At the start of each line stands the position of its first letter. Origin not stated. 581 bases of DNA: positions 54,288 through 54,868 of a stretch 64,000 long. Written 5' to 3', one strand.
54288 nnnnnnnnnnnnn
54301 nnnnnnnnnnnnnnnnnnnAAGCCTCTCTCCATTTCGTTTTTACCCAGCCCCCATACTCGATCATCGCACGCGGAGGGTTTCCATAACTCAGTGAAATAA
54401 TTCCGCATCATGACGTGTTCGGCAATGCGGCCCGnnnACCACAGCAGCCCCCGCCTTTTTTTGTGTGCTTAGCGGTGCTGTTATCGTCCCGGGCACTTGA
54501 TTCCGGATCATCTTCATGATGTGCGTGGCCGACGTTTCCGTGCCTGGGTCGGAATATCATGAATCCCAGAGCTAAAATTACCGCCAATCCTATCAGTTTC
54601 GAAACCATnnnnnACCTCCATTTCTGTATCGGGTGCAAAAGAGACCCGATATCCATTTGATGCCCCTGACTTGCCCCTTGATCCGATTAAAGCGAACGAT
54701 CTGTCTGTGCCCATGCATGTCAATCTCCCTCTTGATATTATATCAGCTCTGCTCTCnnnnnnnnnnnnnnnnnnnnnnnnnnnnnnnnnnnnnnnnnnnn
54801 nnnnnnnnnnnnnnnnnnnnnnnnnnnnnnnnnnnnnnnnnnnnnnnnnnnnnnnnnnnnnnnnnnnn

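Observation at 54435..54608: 57-aa membrane peptide with His-rich stretch and C-terminal GGGCCG encoded immediately upstream of copA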

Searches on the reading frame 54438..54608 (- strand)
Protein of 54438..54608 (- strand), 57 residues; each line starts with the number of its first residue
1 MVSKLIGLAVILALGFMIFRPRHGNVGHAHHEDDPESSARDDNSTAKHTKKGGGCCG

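Call 3: search_protein_families(library=pfam, proteins=[window:54438-54608:-], max_evalue=1)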
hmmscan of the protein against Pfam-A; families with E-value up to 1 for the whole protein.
seq(57 aa): 0 families

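Call 4: search_protein_families(library=ncbifam, proteins=[window:54438-54608:-], max_evalue=1)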
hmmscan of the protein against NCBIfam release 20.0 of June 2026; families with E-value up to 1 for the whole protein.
seq(57 aa): 0 families

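Call 5: find_homologous_proteins(query=window:54438-54608:-, max_evalue=10)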
Query seq(57 aa) (57 aa): 1 proteins with E <= 10 among 1 candidates.
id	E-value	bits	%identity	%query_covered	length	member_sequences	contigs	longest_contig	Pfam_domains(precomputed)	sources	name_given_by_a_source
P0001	4.3e-32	126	100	100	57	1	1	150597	-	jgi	-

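Call 8: find_encoding_contigs(protein=P0001, flank=10000)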
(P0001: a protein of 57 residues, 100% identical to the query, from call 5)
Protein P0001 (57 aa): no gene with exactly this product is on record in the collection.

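Call 17: search_protein_representatives(protein=window:54438-54608:-)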
Query: 57 residues. Proteins with E-value up to 0.001 (for the whole library): 4; up to 1e-10: 3; up to 1e-30: 0. The best 4 are listed.
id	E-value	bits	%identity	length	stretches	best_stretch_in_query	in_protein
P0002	2.0e-18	81.5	65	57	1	1-57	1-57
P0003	1.9e-13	65.9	60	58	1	3-57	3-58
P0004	7.1e-11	57.8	51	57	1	3-57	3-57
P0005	6.3e-04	36.0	37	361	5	6-45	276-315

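Call 20: find_encoding_contigs(protein=P0002, flank=6000)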
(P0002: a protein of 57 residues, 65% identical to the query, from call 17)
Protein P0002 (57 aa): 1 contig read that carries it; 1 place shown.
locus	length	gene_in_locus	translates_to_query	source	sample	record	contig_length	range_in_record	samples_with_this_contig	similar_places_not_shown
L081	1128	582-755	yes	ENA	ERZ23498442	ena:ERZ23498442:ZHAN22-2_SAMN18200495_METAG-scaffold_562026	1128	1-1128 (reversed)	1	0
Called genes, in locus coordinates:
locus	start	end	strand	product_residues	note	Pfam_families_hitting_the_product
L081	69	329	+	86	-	PF02583:Trns_repr_metal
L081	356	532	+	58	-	-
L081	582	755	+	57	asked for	-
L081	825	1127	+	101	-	?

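Call 22: find_encoding_contigs(protein=P0003, flank=6000)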
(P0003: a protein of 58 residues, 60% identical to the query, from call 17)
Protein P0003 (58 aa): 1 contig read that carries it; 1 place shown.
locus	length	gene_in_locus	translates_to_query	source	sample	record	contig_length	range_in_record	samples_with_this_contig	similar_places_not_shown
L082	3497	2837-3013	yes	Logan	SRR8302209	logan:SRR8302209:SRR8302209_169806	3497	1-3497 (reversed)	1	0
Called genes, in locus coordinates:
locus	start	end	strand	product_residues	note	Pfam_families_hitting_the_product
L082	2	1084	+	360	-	?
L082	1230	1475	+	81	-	-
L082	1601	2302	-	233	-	PF18916:Lycopene_cyc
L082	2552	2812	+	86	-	PF02583:Trns_repr_metal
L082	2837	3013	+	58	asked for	-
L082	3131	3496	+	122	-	?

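Call 23: find_encoding_contigs(protein=P0004, flank=6000)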
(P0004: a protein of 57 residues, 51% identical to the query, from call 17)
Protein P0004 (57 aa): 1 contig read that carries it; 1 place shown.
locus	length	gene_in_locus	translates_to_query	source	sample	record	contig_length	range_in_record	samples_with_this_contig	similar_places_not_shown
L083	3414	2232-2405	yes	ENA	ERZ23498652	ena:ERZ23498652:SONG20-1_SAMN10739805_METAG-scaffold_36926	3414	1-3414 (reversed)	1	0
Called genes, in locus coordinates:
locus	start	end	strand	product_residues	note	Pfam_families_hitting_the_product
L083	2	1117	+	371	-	?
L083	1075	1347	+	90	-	-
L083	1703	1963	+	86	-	PF02583:Trns_repr_metal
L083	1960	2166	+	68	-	-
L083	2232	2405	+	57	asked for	-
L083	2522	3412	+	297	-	?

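Call 25: find_homologous_proteins(query=A1, max_evalue=1)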
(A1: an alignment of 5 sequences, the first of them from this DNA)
Query A1 (5 sequences) (57 aa, profile of the alignment): 21 proteins with E <= 1 among 186 candidates.
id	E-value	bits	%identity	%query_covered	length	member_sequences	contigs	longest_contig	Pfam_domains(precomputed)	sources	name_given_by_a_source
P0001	1.1e-29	120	100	100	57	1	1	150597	-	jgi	-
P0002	1.8e-29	119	65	100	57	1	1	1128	-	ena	-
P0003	1.1e-28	117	54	84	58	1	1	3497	-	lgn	-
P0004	3.9e-28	115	51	100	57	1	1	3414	-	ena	-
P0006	7.5e-26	108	65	100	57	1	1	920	-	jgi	jgi:hypothetical protein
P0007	5.5e-25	105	68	100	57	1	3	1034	-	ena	-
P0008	6.0e-23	99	67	100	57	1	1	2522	-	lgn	-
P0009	1.8e-22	97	41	89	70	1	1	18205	-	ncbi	ncbi:MAG: hypothetical protein ACC669_01420 [bacterium]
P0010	2.7e-21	93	62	100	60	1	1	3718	-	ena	-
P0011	5.4e-20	89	60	100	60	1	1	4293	-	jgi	-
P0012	2.0e-17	81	41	100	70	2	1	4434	-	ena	-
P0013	7.1e-17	79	70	40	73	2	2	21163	-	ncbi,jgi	-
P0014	1.1e-15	75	44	100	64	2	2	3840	-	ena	-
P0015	1.2e-15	75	45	100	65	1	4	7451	-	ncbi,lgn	-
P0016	9.6e-15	72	42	100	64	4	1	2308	-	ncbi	-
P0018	3.8e-14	70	36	100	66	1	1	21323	-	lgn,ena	-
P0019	3.3e-12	64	36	100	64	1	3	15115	-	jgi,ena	-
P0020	2.9e-10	58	40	100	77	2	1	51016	-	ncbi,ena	-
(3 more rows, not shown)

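Call 27: find_encoding_contigs(protein=P0020, flank=6000, max_places=3)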
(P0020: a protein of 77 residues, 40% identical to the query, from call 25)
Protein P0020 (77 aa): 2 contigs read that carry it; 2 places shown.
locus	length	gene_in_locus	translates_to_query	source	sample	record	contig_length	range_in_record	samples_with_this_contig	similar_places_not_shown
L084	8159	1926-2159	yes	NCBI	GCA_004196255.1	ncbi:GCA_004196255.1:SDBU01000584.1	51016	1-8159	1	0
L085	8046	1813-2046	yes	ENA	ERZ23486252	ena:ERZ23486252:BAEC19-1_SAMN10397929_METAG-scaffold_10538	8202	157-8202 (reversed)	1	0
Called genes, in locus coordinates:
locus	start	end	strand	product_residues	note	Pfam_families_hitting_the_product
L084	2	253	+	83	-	?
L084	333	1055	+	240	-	PF02683:DsbD_TM, PF13386:DsbD_2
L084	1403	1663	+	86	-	PF02583:Trns_repr_metal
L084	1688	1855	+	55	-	-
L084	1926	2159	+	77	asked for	-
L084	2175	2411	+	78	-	-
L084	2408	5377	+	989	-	PF04945:YHS, PF00403:HMA, PF00122:E1-E2_ATPase, PF00702:Hydrolase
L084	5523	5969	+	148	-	-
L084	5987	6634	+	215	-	-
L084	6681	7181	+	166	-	-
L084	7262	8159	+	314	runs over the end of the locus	PF07610:DUF1573 (weak), PF22544:HYDIN_VesB_CFA65-like_Ig (faint), PF07610:DUF1573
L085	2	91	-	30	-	?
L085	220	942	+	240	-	PF02683:DsbD_TM, PF13386:DsbD_2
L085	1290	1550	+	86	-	PF02583:Trns_repr_metal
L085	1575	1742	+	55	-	-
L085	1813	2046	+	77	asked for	-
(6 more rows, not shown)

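Call 28: find_encoding_contigs(protein=P0013, flank=6000, max_places=3)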
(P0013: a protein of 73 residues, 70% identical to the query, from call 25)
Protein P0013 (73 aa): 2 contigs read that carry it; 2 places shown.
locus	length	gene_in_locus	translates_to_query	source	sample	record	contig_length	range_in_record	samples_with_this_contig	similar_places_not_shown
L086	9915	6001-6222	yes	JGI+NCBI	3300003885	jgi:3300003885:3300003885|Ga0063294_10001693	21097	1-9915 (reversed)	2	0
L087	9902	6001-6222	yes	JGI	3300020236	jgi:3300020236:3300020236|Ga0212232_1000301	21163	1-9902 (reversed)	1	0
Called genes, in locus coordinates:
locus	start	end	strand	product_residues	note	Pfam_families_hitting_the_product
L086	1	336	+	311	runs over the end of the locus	PF01564:Spermine_synth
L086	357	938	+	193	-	-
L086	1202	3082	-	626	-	PF01266:DAO (weak), PF13450:NAD_binding_8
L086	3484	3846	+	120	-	-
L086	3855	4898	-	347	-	PF04945:YHS (weak), PF00890:FAD_binding_2 (faint), PF07992:Pyr_redox_2, PF13738:Pyr_redox_3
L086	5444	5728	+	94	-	PF02583:Trns_repr_metal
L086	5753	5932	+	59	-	-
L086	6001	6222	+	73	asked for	-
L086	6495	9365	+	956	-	PF04945:YHS, PF19803:DUF6286 (faint), PF00403:HMA, PF00122:E1-E2_ATPase, PF00702:Hydrolase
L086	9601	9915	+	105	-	?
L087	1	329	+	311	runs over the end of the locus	PF01564:Spermine_synth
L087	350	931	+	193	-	-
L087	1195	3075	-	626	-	PF01266:DAO (weak), PF13450:NAD_binding_8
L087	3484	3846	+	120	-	-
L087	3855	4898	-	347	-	PF04945:YHS (weak), PF00890:FAD_binding_2 (faint), PF07992:Pyr_redox_2, PF13738:Pyr_redox_3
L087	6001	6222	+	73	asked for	-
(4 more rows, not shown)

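Call 29: find_encoding_contigs(protein=P0018, flank=6000, max_places=3)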
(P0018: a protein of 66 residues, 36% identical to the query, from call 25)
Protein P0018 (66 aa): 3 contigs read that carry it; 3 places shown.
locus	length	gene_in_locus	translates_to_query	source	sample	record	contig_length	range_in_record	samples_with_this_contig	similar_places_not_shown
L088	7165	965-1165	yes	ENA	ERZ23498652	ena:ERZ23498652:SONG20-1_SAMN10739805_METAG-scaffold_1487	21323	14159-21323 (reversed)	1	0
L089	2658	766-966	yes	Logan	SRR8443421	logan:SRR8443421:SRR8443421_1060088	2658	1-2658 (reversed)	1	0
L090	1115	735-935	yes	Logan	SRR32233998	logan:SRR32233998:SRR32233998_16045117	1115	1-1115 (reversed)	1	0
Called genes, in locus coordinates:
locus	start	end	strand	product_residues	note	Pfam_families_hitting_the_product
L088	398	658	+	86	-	PF02583:Trns_repr_metal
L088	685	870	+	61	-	-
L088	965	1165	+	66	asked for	-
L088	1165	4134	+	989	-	PF04945:YHS, PF19803:DUF6286 (faint), PF00403:HMA, PF00122:E1-E2_ATPase, PF00702:Hydrolase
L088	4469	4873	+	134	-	-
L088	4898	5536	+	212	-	-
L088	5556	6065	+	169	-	-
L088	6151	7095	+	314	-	PF07610:DUF1573, PF22544:HYDIN_VesB_CFA65-like_Ig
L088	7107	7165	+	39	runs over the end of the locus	-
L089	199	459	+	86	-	PF02583:Trns_repr_metal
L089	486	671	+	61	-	-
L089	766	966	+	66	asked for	-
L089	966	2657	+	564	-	?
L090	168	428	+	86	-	PF02583:Trns_repr_metal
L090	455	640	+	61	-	-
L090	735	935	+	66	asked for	-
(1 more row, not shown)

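Call 30: find_encoding_contigs(protein=P0019, flank=6000, max_places=3)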
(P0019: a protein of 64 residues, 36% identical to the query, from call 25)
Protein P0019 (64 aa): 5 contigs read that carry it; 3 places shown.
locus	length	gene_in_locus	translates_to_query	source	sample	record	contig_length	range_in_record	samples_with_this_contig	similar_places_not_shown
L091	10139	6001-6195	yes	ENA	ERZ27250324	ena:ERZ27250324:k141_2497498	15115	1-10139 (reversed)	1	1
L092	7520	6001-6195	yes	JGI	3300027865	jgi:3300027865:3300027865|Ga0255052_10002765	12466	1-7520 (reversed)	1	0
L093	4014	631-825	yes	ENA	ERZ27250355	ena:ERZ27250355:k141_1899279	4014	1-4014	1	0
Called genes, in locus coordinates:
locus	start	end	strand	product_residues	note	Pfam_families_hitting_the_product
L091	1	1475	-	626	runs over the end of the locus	PF01593:Amino_oxidase (faint), PF01266:DAO (weak), PF13450:NAD_binding_8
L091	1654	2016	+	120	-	-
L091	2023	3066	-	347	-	PF04945:YHS, PF00890:FAD_binding_2 (faint), PF07992:Pyr_redox_2, PF13450:NAD_binding_8 (faint), PF13738:Pyr_redox_3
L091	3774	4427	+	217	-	PF18916:Lycopene_cyc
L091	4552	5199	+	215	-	PF04140:ICMT (weak), PF01222:ERG4_ERG24 (weak), PF04191:PEMT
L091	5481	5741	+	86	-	PF02583:Trns_repr_metal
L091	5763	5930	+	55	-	-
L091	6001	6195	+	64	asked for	-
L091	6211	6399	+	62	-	-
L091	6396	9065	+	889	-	PF04945:YHS, PF00403:HMA, PF00122:E1-E2_ATPase, PF00702:Hydrolase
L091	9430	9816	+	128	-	-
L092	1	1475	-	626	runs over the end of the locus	PF01593:Amino_oxidase (faint), PF01266:DAO (weak), PF13450:NAD_binding_8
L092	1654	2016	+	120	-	-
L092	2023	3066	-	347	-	PF04945:YHS, PF00890:FAD_binding_2 (faint), PF07992:Pyr_redox_2, PF13450:NAD_binding_8 (faint), PF13738:Pyr_redox_3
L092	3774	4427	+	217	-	PF18916:Lycopene_cyc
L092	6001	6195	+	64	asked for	-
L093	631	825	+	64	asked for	-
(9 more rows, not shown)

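Call 35: list_cluster_members(proteins=[P0013, P0015, P0016, P0020, P0009, P0001])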
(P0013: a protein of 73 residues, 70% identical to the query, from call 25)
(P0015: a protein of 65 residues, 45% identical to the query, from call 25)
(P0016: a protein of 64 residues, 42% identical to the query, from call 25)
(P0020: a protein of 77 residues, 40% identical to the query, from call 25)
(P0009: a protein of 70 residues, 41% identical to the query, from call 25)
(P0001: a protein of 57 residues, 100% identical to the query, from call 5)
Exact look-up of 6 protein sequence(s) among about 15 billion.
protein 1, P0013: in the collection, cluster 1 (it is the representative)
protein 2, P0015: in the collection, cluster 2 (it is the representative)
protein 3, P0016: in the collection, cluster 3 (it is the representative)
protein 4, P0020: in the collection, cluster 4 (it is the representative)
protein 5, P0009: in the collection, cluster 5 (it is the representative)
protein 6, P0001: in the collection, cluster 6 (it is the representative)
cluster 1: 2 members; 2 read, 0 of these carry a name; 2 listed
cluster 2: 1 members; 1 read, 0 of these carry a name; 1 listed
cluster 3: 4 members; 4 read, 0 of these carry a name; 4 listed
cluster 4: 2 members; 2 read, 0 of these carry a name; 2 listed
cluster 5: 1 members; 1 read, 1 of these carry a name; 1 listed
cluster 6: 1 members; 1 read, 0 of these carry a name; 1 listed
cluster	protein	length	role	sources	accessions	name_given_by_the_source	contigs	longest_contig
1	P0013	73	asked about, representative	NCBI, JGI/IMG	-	-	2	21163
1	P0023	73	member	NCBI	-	-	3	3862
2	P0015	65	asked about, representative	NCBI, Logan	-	-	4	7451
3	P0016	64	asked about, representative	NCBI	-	-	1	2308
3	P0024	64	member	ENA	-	-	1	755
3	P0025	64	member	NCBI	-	-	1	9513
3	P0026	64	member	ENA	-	-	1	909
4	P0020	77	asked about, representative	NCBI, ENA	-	-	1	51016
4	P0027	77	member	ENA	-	-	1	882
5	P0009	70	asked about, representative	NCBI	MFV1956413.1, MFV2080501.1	MAG: hypothetical protein ACC669_01420 [bacterium]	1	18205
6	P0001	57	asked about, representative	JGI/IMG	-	-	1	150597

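Call 46: search_protein_families(library=pfam, alignment_id=A4, max_evalue=10)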
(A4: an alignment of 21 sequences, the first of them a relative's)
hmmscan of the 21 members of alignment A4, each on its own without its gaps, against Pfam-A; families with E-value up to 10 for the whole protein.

A. member 1, P0001 (57 aa): 0 families

B. families by the number of members that match (of 21 scanned): 6 families
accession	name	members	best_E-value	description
PF12669.12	FeoB_associated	4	0.047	FeoB-associated Cys-rich membrane protein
PF19706.4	DUF6203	3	0.072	Family of unknown function (DUF6203)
PF05545.16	FixQ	2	0.025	Cbb3-type cytochrome oxidase component FixQ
PF21222.2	Lamp2_2nd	2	0.035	Lysosome-associated membrane glycoprotein 2, transmembrane segment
PF11874.13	DUF3394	2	0.042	Domain of unknown function (DUF3394)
PF05552.17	MS_channel_1st_1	1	0.77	Mechanosensitive ion channel, conserved TM helix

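Call 63: predict_structure(alignment_id=A4)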
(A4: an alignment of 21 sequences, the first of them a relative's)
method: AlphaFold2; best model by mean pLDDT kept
length: 57 residues; sequences in the alignment: 21
mean_pLDDT: 61.2   pTM: 0.31
mean pLDDT of the five models: 61.2, 58.8, 58.0, 57.2, 55.5
residues with pLDDT >= 90: 3; 70-90: 15; 50-70: 16; < 50: 23
segments of 3 or more residues with pLDDT < 50: 28-30, 32-39, 41-43, 45-47, 55-57
pLDDT, mean of each block of 10 residues (from residue 1): 83 83 52 47 49 48
secondary structure, 60 per line:
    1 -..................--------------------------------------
elements in order: H2-19

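Call 76: find_related_loci(query=A6, collection=metagenome_contigs, flank=3500)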
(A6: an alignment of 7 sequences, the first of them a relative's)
Query A6 (57 aa) in metagenome_contigs; peptide patterns used: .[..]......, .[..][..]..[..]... (x = any residue, [..] = any of these).
600 stretches matched a pattern (row limit reached: there are more); 1 encode a relative of the query (tblastn E <= 1e-3); 1 distinct loci.
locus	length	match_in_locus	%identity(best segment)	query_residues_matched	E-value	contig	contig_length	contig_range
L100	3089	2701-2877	63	1-57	1e-21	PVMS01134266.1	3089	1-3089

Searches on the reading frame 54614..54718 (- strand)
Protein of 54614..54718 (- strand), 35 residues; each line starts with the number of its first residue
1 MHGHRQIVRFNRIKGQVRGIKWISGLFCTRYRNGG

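Call 14: search_protein_families(library=pfam, proteins=[window:54614-54718:-], max_evalue=10)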
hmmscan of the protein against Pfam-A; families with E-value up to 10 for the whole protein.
seq(35 aa): 2 families
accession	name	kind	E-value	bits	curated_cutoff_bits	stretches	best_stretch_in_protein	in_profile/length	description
PF02583.22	Trns_repr_metal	-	0.022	15.6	22.8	1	7-21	6-20/78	Metal-sensitive transcriptional repressor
PF20695.2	UbiD_N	-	0.21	12.2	24.3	1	5-32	35-58/78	3-octaprenyl-4-hydroxybenzoate carboxy-lyase N-terminal domain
